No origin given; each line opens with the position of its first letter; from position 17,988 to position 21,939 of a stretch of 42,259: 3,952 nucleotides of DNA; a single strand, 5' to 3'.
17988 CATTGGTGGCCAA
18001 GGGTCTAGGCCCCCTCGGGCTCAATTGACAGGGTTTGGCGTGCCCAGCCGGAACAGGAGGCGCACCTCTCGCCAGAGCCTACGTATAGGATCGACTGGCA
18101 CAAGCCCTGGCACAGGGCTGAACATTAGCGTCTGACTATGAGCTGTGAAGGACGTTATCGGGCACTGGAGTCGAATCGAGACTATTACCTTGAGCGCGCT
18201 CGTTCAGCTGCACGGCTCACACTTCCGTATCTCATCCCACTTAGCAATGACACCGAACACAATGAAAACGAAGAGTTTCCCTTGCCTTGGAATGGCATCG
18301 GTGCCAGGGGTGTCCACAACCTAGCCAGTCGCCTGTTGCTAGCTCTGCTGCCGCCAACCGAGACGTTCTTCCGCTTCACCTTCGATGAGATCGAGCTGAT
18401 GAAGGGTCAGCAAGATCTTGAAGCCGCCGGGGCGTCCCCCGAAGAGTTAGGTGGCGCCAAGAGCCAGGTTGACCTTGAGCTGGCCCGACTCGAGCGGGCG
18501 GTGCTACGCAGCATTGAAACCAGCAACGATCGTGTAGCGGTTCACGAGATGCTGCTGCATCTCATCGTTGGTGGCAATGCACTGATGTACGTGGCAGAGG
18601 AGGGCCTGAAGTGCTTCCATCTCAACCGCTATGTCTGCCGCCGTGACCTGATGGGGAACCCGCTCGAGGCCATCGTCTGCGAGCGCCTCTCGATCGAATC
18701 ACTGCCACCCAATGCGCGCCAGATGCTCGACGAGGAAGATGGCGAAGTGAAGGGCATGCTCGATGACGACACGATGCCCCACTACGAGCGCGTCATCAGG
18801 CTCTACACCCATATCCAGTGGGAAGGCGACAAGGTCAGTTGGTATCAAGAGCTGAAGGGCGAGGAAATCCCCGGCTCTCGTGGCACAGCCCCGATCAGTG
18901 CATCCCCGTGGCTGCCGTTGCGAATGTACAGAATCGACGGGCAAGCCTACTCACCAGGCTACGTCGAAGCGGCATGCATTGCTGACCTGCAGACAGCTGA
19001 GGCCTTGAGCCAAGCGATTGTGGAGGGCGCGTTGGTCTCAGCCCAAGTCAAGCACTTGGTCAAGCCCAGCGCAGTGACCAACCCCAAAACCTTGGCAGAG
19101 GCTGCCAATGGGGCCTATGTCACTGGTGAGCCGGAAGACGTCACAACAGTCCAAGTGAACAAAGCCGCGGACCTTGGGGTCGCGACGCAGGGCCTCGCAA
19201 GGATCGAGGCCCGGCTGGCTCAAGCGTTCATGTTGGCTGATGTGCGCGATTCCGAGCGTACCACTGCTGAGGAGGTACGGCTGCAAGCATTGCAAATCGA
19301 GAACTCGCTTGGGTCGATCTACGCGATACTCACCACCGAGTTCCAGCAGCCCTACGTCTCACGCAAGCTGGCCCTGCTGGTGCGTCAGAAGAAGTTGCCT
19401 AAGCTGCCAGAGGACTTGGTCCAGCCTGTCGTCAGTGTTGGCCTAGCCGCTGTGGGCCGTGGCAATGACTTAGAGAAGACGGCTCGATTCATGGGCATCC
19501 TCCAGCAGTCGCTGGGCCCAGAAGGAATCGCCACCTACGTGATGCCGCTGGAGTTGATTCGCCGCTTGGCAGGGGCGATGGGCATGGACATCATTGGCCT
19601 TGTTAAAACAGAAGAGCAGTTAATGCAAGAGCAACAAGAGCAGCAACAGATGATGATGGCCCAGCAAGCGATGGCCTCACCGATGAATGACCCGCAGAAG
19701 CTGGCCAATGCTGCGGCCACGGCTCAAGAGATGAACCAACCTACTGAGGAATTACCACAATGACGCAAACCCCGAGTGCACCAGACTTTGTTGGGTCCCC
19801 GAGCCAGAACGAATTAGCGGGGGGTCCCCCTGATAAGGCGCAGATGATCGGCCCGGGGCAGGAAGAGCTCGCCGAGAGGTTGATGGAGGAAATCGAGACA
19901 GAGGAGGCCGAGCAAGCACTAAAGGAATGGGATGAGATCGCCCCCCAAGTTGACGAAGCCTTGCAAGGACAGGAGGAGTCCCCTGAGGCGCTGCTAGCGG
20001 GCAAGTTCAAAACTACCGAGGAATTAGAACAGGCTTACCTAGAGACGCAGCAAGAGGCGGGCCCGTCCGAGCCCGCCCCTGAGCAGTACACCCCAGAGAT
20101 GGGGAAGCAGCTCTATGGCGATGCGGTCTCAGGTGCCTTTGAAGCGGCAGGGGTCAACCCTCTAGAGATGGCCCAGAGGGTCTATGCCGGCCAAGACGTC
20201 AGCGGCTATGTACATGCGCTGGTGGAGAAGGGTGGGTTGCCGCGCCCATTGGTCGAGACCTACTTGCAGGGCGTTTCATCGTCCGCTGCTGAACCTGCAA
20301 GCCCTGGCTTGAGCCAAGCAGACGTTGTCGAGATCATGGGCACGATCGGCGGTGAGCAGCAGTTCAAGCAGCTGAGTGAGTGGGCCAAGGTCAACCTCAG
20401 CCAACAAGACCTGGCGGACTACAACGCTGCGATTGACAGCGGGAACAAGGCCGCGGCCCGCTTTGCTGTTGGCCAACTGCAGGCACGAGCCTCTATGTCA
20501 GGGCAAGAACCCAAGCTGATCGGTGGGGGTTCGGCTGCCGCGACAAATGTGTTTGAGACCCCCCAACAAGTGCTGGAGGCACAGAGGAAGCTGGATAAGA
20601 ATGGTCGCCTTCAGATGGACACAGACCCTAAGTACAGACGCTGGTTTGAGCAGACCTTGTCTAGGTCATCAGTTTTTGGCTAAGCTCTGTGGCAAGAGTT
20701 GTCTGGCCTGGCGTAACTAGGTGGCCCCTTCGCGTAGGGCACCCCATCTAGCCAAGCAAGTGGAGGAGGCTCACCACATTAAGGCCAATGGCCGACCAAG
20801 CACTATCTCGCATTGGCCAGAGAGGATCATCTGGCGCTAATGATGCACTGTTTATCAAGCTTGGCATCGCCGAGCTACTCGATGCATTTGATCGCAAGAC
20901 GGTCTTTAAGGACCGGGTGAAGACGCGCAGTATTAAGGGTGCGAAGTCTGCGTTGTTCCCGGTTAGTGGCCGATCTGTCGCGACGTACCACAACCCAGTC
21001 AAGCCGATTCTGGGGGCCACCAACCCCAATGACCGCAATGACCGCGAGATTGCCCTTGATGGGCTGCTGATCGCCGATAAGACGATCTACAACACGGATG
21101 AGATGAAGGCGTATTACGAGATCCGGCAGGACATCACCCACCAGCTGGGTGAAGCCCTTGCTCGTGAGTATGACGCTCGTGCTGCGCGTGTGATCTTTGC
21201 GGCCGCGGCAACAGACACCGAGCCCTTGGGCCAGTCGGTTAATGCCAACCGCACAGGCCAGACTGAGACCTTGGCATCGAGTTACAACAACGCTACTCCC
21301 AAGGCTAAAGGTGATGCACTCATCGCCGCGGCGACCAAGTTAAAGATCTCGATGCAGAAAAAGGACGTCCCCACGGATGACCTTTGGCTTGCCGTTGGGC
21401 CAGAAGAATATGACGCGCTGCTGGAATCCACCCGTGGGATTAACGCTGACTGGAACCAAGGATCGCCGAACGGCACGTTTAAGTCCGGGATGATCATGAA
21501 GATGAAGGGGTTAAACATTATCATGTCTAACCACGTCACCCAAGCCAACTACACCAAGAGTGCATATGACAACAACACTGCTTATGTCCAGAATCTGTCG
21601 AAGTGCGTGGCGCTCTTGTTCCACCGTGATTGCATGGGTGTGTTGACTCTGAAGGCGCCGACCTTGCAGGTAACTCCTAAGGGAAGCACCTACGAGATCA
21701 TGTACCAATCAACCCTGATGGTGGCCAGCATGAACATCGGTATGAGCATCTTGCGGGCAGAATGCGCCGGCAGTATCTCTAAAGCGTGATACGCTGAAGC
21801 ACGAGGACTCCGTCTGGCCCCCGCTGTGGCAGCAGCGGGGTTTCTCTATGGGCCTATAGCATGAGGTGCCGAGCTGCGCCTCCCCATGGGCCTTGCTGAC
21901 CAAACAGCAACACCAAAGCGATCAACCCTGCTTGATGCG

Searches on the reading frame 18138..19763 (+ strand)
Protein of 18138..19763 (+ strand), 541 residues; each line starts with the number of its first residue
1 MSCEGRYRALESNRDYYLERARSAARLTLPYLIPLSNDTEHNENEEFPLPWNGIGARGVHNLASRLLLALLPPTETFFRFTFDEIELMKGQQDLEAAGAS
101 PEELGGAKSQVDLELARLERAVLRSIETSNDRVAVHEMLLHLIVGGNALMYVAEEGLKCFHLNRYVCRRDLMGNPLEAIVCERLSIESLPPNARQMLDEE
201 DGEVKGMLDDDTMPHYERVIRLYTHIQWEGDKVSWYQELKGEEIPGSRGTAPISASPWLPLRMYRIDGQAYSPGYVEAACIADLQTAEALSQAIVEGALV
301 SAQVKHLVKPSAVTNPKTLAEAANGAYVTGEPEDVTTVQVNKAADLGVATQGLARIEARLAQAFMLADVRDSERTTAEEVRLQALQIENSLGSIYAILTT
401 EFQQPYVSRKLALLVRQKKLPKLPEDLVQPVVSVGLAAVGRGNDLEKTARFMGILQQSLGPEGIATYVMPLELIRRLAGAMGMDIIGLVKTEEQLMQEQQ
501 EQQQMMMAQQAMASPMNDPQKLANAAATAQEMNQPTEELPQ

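Call 53: search_protein_families(library=pfam, max_evalue=0.001, proteins=[window:18138-19763:+])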
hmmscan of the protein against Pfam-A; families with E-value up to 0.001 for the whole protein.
window:18138-19763:+ (541 aa): 1 family
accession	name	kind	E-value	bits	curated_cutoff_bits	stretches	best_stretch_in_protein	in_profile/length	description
PF12236.14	Head-tail_con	-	1.2e-65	222.2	27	1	3-484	4-485/489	Bacteriophage head to tail connecting protein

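Call 54: search_dna_similar(query=window:18138-19763:+, collection=phages, mode=protein, max_rows=15, max_evalue=1e-10)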
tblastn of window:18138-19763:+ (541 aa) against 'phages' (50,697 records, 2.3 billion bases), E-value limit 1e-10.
Records with a match: 2409; places in all: 2418; records where one place covers at least 80% of the query: 1988.
Best place of each record, by identity: 60-80% 1; <60% 2408.
By first word of the organism name: Klebsiella 471; Escherichia 349; Pseudomonas 327; Acinetobacter 162; Vibrio 125; Salmonella 111; Yersinia 92; Pectobacterium 85; Ralstonia 53; Aeromonas 47; and 70 more.
By host as written in the record: - 358; Klebsiella pneumoniae 234; Escherichia coli 119; Acinetobacter baumannii 58; Pseudomonas putida KT2440 and Paw85 53; Pseudomonas aeruginosa 44; Yersinia pestis 38; Pectobacterium atrosepticum DSM18077 33; and 625 more.
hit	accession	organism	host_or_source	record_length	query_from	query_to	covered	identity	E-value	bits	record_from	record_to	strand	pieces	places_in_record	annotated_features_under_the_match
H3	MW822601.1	Synechococcus phage S-SRP02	Synechococcus sp. SR-C1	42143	1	535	99%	76.4%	0e+0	772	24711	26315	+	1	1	head-to-tail connector (portal) protein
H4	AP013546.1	uncultured phage_MedDCM-OCT-S37-C6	metagenomic fosmid library constructed ...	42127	2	541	100%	59.3%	0e+0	575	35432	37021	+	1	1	head-tail connector protein | capsid assembly protein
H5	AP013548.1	uncultured phage_MedDCM-OCT-S38-C3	metagenomic fosmid library constructed ...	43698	1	537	99%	57.9%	0e+0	578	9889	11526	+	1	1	head-tail connector protein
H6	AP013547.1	uncultured phage_MedDCM-OCT-S31-C1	metagenomic fosmid library constructed ...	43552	2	532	98%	58.0%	1e-176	558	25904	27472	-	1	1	head-tail connector protein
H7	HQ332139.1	Prochlorococcus phage P-RSP2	Prochlorococcus marinus MIT9302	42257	2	534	99%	42.3%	3e-104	349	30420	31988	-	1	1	hypothetical protein (x2)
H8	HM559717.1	Synechococcus phage S-CBP4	Synechococcus sp. CB0101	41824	1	540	100%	41.3%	3e-107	358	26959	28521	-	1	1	head-tail connector protein | hypothetical protein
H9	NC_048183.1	Synechococcus phage S-CBP4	Synechococcus sp. CB0101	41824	1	540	100%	41.3%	3e-107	358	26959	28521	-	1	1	head-tail adaptor | hypothetical protein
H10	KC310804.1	Synechococcus phage S-CBP4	Synechococcus sp. CB0101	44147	1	540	100%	41.3%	3e-107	358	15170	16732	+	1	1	head-to-tail connector (portal) | hypothetical protein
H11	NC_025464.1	Synechococcus phage S-CBP4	Synechococcus sp. CB0101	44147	1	540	100%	41.3%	3e-107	358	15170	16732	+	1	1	head-tail adaptor | hypothetical protein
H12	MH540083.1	Synechococcus T7-like phage S-TIP37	Synechococcus sp. WH8109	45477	6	535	98%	41.7%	1e-104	350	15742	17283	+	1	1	head to tail connector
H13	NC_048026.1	Synechococcus T7-like phage S-TIP37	Synechococcus sp. WH8109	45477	6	535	98%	41.7%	1e-104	350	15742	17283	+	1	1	head-tail adaptor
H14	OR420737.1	Roseobacter phage CRP-171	Paracoccaceae bacterium strain FZCC0023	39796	2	491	91%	44.4%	2e-111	370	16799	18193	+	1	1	head-to-tail joining protein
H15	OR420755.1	Roseobacter phage CRP-113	Paracoccaceae bacterium strain FZCC0023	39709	2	491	91%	44.2%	1e-110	368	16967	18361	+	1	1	head-to-tail joining protein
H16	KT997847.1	uncultured phage_Deep1-GF2-KM23-C739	0.2-5 um-sized marine plankton sample ...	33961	2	491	91%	44.1%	7e-114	377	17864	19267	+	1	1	head-tail joining protein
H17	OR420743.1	Roseobacter phage CRP-125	Paracoccaceae bacterium strain FZCC0023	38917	2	491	91%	43.4%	2e-105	353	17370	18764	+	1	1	head-to-tail joining protein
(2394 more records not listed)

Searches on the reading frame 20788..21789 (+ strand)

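Call 53: search_protein_families(library=pfam, max_evalue=0.001, proteins=[window:20788-21789:+])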
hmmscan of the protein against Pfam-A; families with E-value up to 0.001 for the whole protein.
window:20788-21789:+ (333 aa): 2 families
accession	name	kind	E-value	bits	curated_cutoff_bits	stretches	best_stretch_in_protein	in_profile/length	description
PF21703.3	Gp10A-like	-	5.4e-28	98.9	27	1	57-330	2-278/279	Major capsid protein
PF19821.5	Phage_capsid_2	-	5.8e-05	22.9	25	1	86-266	69-241/293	Phage capsid protein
